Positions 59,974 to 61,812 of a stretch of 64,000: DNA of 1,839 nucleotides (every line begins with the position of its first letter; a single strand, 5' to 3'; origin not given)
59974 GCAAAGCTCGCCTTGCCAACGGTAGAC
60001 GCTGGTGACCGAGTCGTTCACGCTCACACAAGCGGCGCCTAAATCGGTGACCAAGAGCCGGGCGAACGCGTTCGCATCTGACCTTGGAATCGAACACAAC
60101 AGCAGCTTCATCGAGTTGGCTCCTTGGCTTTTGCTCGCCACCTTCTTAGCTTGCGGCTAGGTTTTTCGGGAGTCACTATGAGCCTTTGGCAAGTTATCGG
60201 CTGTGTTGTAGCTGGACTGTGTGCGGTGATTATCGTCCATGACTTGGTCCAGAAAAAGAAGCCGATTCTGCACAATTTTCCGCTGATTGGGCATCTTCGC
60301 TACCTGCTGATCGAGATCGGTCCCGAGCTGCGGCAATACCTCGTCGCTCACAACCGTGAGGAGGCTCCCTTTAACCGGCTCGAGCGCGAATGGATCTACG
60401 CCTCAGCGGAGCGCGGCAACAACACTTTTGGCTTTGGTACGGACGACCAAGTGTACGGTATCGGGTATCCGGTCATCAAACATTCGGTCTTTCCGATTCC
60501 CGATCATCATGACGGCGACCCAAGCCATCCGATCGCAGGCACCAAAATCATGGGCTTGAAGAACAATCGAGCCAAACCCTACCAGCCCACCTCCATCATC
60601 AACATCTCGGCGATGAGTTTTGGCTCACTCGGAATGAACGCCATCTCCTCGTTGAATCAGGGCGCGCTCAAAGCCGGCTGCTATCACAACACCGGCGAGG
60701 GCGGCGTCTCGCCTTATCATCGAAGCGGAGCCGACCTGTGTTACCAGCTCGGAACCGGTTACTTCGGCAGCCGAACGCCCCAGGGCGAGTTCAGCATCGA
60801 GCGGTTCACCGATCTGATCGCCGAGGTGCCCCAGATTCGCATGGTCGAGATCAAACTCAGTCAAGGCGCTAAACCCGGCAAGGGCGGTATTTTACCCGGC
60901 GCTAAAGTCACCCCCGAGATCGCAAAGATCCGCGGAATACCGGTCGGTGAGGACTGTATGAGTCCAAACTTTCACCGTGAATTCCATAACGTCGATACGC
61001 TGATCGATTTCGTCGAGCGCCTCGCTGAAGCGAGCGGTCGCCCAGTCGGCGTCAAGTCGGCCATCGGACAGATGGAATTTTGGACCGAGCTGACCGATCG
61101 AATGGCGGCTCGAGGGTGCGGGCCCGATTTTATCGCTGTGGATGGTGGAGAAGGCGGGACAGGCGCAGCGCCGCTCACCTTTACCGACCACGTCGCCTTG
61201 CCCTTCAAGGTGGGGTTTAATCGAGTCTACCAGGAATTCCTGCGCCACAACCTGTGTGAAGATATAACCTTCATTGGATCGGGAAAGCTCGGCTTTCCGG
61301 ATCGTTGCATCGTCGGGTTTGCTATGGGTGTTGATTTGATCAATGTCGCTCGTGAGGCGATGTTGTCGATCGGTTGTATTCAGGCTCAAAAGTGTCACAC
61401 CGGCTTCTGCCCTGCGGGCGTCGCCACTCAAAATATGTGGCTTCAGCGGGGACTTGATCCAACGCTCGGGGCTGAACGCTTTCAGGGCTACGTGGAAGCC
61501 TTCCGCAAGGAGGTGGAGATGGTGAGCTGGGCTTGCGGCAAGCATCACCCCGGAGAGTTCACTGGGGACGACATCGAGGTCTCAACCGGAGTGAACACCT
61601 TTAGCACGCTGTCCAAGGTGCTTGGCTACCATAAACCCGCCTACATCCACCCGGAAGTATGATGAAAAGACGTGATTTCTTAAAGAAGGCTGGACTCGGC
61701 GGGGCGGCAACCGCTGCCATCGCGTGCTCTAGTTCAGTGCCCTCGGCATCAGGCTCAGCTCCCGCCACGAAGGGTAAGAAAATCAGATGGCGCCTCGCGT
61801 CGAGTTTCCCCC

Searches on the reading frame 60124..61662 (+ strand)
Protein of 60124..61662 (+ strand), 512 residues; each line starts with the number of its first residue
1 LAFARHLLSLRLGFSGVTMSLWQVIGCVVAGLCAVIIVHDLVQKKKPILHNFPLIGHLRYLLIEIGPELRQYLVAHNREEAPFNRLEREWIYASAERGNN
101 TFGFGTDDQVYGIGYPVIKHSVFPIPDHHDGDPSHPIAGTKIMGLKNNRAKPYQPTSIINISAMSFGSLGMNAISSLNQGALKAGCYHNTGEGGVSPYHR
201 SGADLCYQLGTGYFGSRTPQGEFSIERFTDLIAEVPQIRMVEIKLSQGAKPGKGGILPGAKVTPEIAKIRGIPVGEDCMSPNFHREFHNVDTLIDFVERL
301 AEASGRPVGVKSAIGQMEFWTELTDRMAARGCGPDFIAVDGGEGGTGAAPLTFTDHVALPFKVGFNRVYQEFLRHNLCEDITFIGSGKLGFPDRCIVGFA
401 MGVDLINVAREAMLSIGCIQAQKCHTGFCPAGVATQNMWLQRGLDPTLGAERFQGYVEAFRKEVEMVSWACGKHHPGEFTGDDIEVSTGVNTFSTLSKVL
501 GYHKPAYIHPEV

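Call 76: search_protein_families(library=pfam, proteins=[window:60124-61662:+], max_evalue=0.00001)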
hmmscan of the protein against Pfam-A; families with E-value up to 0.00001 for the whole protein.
window:60124-61662:+ (512 aa): 1 family
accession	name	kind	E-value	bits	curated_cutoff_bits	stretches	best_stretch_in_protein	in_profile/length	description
PF01645.23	Glu_synthase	-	4.5e-74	250.3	20.4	1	156-472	66-367/369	Conserved region in glutamate synthase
